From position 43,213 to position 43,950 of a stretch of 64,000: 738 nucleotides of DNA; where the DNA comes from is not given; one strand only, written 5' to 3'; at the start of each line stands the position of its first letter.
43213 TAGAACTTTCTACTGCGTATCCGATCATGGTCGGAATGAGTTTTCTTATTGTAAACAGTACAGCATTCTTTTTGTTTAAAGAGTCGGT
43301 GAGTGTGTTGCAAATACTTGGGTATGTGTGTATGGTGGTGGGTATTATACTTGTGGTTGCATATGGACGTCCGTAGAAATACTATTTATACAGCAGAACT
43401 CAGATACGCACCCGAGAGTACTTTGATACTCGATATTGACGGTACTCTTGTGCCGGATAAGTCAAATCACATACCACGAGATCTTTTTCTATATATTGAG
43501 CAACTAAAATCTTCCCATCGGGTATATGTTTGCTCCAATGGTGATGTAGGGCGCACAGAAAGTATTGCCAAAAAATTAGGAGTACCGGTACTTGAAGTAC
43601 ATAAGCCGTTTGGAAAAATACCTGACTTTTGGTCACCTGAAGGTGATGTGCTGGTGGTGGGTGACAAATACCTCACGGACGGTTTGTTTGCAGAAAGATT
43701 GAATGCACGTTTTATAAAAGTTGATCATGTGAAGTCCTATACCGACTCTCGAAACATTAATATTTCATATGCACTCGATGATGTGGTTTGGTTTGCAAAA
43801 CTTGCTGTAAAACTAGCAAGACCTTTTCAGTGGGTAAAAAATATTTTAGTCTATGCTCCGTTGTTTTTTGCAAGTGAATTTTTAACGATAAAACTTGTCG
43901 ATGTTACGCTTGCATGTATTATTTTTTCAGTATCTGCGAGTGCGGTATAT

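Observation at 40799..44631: Arn-like lipid-linked sugar module ending in a HAD-phosphatase and UbiA prenyl-phosphate glycosyltransferase fusion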

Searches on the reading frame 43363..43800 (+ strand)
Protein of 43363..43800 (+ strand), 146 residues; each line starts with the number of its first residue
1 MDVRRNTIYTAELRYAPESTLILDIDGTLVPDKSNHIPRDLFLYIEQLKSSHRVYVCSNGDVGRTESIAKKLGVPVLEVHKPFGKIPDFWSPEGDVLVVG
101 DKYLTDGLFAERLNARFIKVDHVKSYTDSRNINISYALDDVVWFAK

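Call 16: search_solved_structures(query=window:43363-43800:+, max_evalue=10, show_alignments=3)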
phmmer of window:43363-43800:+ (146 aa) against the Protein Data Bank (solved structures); distinct sequences matched with E-value up to 10: 0.
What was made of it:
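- Tried and rejected: Direct PDB search of the HAD segment. phmmer of residues 1-146 found nothing (call 16).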

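Call 19: search_solved_structures(query=A2, max_evalue=1, show_alignments=3)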
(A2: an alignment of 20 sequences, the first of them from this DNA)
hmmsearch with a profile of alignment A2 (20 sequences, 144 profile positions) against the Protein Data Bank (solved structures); distinct sequences matched with E-value up to 1: 55.
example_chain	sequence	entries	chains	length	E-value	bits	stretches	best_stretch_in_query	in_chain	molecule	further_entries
3pdw_A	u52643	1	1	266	0.00031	23.7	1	18-100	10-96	Uncharacterized hydrolase yutF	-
2c4n_A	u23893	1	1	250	0.00051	22.9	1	15-138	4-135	PROTEIN NAGD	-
3dao_A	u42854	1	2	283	0.0012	21.8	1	16-58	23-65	Putative Phosphate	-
1wvi_A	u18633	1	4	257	0.0016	21.4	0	18-86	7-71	putative phosphatases involved in N-acetyl-glucosamine catabolism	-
7xhz_A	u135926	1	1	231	0.0017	21.2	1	15-65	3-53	Phosphatase, SAV2152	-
1ys9_A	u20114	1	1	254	0.003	20.4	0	18-68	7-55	Protein SPy1043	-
1ydf_A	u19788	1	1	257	0.0055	19.6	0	82-105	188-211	hydrolase, haloacid dehalogenase-like family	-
3epr_A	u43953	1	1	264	0.009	18.9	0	82-105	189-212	Hydrolase, haloacid dehalogenase-like family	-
8hvq_A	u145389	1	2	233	0.01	18.7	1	15-64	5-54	Cof-type HAD-IIB family hydrolase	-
2b30_A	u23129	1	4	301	0.012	18.4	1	14-55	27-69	Pvivax hypothetical protein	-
2x4d_A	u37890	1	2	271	0.013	18.4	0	17-89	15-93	PHOSPHOLYSINE PHOSPHOHISTIDINE INORGANIC PYROPHOSPHATE PHOSPHATASE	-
1ymq_A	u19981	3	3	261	0.015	18.2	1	15-74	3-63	sugar-phosphate phosphatase BT4131 | Putative uncharacterized protein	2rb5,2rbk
3r4c_A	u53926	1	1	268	0.015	18.2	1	15-53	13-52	Hydrolase, haloacid dehalogenase-like hydrolase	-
1nf2_A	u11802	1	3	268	0.016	18.1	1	16-55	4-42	phosphatase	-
2pq0_A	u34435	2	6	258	0.016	18.1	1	15-70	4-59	Hypothetical conserved protein GK1056 | Hypothetical conserved protein, GK1056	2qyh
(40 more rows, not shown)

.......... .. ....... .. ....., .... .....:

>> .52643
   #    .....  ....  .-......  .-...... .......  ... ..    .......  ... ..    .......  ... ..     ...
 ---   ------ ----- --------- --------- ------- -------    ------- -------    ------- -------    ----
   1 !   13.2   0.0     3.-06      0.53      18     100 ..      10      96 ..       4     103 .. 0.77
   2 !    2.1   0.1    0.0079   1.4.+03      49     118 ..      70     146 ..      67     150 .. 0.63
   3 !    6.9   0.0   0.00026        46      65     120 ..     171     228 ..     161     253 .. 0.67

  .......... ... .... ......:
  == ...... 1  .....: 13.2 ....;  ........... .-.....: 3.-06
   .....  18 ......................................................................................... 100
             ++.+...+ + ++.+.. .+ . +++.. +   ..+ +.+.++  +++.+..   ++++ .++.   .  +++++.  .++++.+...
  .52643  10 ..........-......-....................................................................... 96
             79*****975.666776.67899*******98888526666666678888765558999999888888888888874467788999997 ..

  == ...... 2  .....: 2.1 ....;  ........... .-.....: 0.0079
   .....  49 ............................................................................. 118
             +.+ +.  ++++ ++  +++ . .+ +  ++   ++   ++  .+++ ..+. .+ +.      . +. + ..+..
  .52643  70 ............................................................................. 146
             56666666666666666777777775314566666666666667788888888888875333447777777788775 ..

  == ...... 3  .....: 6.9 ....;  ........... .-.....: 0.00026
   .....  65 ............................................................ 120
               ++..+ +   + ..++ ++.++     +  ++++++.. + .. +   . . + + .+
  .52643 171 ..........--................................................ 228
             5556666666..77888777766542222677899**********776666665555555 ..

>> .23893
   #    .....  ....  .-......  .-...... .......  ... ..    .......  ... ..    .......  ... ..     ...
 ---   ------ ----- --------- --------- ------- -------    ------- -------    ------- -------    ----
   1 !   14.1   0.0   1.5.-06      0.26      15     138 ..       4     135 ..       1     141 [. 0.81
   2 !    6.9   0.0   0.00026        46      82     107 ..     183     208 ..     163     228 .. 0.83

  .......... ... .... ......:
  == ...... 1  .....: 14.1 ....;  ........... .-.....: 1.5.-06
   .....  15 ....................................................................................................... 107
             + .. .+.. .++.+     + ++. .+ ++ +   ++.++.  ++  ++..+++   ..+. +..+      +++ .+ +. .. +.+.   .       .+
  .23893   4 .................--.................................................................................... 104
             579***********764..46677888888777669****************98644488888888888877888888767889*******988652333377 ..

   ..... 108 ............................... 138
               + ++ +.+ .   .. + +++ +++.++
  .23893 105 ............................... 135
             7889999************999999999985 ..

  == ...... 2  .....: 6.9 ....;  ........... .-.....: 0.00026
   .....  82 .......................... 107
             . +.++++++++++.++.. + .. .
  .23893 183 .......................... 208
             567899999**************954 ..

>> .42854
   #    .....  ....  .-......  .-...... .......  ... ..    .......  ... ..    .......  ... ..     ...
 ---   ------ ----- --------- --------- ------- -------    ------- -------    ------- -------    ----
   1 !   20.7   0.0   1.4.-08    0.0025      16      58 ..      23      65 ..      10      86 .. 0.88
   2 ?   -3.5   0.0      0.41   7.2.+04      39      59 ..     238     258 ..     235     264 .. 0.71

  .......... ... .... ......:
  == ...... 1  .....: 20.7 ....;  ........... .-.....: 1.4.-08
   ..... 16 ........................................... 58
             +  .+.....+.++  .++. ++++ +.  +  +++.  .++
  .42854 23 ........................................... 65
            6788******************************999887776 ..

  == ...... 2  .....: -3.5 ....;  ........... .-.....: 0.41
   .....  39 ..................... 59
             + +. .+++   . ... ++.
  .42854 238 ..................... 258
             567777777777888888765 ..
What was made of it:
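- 43414..43746 (+): Capless HAD-IIIA-type phosphatase domain, residues 18-128. Motif I is D24/D26/T28, motif II S58-N59, motif III K81-P82, and motif IV G100-D101-K102...D106. All PDB profile hits are HAD phosphatases (call 19).
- On HAD superfamily phosphatase: All PDB profile hits are HAD phosphatases, best E 3e-4 (call 19).
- Tried and rejected: A 20-sequence profile was needed (call 19).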

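Call 20: search_protein_families(library=pfam, alignment_id=A2, max_evalue=0.01)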
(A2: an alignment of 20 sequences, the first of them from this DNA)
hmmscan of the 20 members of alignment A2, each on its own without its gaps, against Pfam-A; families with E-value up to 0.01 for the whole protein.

A. member 1, seq(145 aa): 2 families
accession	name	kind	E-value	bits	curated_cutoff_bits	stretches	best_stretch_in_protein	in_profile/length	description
PF09419.16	PGP_phosphatase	-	0.00012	22.2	20.4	1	20-114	43-157/168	Mitochondrial PGP phosphatase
PF13242.12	Hydrolase_like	-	0.0037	17.6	22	1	92-121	20-49/75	HAD-hyrolase-like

B. families by the number of members that match (of 20 scanned): 7 families
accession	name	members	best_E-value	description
PF09419.16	PGP_phosphatase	17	2.5e-09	Mitochondrial PGP phosphatase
PF00702.32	Hydrolase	16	2e-06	haloacid dehalogenase-like hydrolase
PF13242.12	Hydrolase_like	12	3.1e-08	HAD-hyrolase-like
PF13344.12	Hydrolase_6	12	1.5e-06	Haloacid dehalogenase-like hydrolase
PF08282.18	Hydrolase_3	7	1.4e-05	haloacid dehalogenase-like hydrolase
PF12710.13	HAD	2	0.00016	haloacid dehalogenase-like hydrolase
PF24845.1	DUF7721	1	0.0067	Domain of unknown function (DUF7721)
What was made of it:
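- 43414..43746 (+): 17 of 20 domains match PF09419; the window's domain alone scores 22.2 bits against a cut-off of 20.4 (call 20).
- On HAD subfamily IIIA / YqeG / PGP phosphatase (capless): PF09419 gives 22.2 bits against 20.4 for the isolated domain, and 17 of 20 homologues match (call 20).
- The nearest family is the lipid-headgroup PGP phosphatase (call 20). The best Pfam family is the mitochondrial PGP phosphatase (call 20).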

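Call 70: search_protein_representatives(alignment_id=A2)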
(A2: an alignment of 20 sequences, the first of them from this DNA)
Query: 20 sequences, 144 profile positions. Proteins with E-value up to 0.001 (for the whole library): 2785; up to 1e-10: 463; up to 1e-30: 197. The best 150 are listed.
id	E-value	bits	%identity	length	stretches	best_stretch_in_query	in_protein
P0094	1.6e-45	170.6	-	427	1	2-143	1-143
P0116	2.5e-45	169.9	-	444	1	2-143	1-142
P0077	7.8e-45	168.3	-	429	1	1-142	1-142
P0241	2.2e-43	163.6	-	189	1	4-142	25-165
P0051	2.2e-43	163.6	-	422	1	3-143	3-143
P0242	3.7e-43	162.9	-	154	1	2-142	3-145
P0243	6.0e-43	162.2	-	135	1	1-135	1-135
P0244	6.9e-43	162.0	-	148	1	1-143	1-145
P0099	2.5e-42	160.2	-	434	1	2-143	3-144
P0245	2.6e-42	160.1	-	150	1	4-143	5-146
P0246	2.9e-42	160.0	-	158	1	3-143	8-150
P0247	5.1e-42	159.2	-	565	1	1-142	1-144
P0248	1.1e-41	158.1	-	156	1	2-142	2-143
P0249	1.5e-41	157.7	-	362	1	1-141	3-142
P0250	1.9e-41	157.4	-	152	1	2-142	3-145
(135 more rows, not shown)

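Call 71: find_encoding_contigs(protein=P0244, flank=6000, max_places=2)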
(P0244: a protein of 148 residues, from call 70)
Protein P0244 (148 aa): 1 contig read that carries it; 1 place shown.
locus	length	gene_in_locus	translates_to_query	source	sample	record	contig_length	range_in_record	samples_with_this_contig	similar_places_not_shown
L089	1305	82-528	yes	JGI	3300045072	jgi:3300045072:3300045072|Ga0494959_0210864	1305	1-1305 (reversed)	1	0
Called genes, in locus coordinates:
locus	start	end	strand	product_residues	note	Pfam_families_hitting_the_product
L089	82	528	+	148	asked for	-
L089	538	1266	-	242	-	-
